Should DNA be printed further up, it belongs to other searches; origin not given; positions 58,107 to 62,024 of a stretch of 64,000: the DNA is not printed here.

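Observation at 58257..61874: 1205-aa protein with three glycosyltransferase domains and a fourth unknown C-terminal domain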

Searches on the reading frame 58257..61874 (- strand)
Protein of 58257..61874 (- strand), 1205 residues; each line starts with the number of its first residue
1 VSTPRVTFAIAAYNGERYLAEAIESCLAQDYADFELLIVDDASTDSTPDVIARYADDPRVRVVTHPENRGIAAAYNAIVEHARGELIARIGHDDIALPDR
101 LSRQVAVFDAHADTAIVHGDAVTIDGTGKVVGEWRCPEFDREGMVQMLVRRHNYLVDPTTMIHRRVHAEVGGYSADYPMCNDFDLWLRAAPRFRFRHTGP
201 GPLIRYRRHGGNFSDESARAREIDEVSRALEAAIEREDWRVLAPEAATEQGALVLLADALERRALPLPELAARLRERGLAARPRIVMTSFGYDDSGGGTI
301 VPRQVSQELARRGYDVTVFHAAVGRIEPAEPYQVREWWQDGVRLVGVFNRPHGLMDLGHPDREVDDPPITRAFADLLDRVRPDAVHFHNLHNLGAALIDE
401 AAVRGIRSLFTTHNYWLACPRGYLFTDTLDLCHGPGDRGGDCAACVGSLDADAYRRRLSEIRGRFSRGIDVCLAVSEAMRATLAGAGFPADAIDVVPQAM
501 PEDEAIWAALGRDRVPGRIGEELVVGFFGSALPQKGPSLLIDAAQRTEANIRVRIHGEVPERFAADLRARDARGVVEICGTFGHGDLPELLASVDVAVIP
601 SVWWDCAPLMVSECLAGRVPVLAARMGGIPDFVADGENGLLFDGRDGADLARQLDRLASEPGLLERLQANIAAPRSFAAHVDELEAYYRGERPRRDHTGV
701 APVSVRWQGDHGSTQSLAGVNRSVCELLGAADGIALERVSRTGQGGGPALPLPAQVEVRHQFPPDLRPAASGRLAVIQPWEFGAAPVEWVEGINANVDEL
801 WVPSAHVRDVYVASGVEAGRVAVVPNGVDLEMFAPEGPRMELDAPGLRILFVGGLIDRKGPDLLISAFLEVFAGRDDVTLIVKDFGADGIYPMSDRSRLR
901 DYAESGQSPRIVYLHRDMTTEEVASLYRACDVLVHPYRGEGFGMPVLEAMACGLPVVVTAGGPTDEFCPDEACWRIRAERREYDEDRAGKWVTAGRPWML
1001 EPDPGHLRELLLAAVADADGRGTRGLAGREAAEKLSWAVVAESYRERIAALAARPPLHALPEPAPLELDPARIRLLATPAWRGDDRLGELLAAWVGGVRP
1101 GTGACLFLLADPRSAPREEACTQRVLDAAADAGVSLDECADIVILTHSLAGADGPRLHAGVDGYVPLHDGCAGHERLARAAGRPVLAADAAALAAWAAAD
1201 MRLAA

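Call 6: search_protein_families(library=pfam, proteins=[window:58257-61874:-], max_evalue=0.01)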
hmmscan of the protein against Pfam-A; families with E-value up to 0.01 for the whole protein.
window:58257-61874:- (1205 aa): 9 families
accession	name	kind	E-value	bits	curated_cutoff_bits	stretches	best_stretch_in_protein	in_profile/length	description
PF00534.26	Glycos_transf_1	-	1.9e-42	145.2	26.4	2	519-670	12-168/172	Glycosyl transferases group 1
PF13692.12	Glyco_trans_1_4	-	1e-41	143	27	2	848-965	3-112/142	Glycosyl transferases group 1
PF00535.33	Glycos_transf_2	-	2.4e-32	112.6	23.3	1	9-134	3-130/168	Glycosyl transferase family 2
PF13439.12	Glyco_transf_4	-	2.4e-25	89.9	28.5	2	296-498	2-164/170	Glycosyltransferase Family 4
PF13579.12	Glyco_trans_4_4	-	5.6e-16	59.7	29.7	1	296-497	1-156/158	Glycosyl transferase 4-like domain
PF13641.12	Glyco_tranf_2_3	-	2e-12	48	27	1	4-190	1-195/230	Glycosyltransferase like family 2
PF13524.12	Glyco_trans_1_2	-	2.2e-11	44.3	25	2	539-670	4-124/144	Glycosyl transferase-like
PF20706.3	GT4-conflict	-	4e-11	43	26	1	843-960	194-312/385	Family 4 Glycosyltransferase in conflict systems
PF10111.15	Glyco_tranf_2_2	-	1.3e-09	38.4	27.3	1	12-228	8-237/276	Glycosyltransferase like family 2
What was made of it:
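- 61185..61865 (-): GT2 (GT-A fold) module, aa 4-230. Motifs DDAS 40-43, HDD 92-94 (DXD) and NDFD 181-184. Pfam PF00535 2.4e-32 and PF10111 (call 6).
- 59805..61028 (-): First GT4 (GT-B fold) module, aa ~283-690. Motifs SGGGT 295-299, K535 and D605-x7-E613. PF13439 and PF13579 at 296-498 and PF00534 at 519-670 (call 6).
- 58725..59777 (-): Second GT4 (GT-B fold) module, aa ~700-1050. Motifs RKG 858-860 and canonical E940-x7-E948. This is the most conserved stretch of the protein. PF13692 at 848-965 (call 6).
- On CAZy-type GT2 (GT-A, inverting): PF00535 2.4e-32 over aa 9-134 (call 6).
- On CAZy-type GT4 (GT-B, retaining), module 1: PF13439 plus PF00534 (call 6).
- Checked: Pfam (call 6) gives Glycos_transf_2 at aa 9-134 (Glyco_tranf_2_2 at 12-228), Glyco_transf_4 at 296-498 plus Glycos_transf_1 at 519-670, and Glyco_trans_1_4 at 848-965.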

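Call 7: search_protein_families(library=ncbifam, proteins=[window:58257-61874:-], max_evalue=0.01)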
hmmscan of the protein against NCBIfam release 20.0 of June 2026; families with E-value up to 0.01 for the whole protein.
window:58257-61874:- (1205 aa): 55 families (the best 25 are shown)
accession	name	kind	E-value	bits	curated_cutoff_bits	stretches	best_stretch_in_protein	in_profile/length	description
TIGR03449.1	mycothiol_MshA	equivalog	6.3e-31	107.7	462.5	2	807-962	176-336/406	D-inositol-3-phosphate glycosyltransferase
NF053739.1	GlytfEpsEBac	equivalog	2.9e-29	101.9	450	1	4-188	1-184/265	glycosyltransferase EpsE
TIGR03088.1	stp2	hypoth_equivalog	3.3e-27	95.5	409.05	2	541-665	220-343/374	TIGR03088 family PEP-CTERM/XrtA system glycosyltransferase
TIGR02149.1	glgA_Coryne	subfamily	4e-26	92.1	302.4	2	804-1042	153-381/391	glycogen synthase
NF041876.1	EPS_EpsE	equivalog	2.4e-25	89.6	400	2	819-970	186-336/389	exopolysaccharide biosynthesis GT4 family glycosyltransferase EpsE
TIGR04047.1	MSMEG_0565_glyc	hypoth_equivalog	5.1e-25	88.3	259.85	2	820-977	160-325/373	MSMEG_0565 family glycosyltransferase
NF047683.1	TeichurnBiosyTuaG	equivalog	9.3e-22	77.9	400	1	3-116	5-118/252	teichuronic acid biosynthesis protein TuaG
TIGR04063.1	stp3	hypoth_equivalog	3.6e-21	75.5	442.05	2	448-670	136-370/397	TIGR04063 family PEP-CTERM/XrtA system glycosyltransferase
NF053787.1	GlcN_PG_synth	equivalog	9.5e-19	67.4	480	1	912-977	244-309/361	N-acetylglucosaminyl phosphatidylglycerol synthase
TIGR03999.1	thiol_BshA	equivalog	6.6e-17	61.5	273.7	2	551-688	230-370/375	N-acetyl-alpha-D-glucosaminyl L-malate synthase BshA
TIGR03937.1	PgaC_IcaA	equivalog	4.9e-16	58.7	422.3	1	3-139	44-180/407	poly-beta-1,6-N-acetyl-D-glucosamine synthase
NF007482.0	PRK10073.1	equivalog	5.6e-15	55.2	423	1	2-105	4-107/334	glycosyltransferase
NF041394.1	GtaseAglG_Halo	equivalog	5.8e-15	55.4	440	1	6-120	3-118/304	glucosyl-dolichyl phosphate glucuronosyltransferase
NF047684.1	TeichurnBiosyTuaC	equivalog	1.1e-14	54.2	550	2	524-669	221-363/391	teichuronic acid biosynthesis protein TuaC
TIGR03965.1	mycofact_glyco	equivalog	2.8e-13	49.6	280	1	3-190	73-264/467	mycofactocin biosynthesis glycosyltransferase MftF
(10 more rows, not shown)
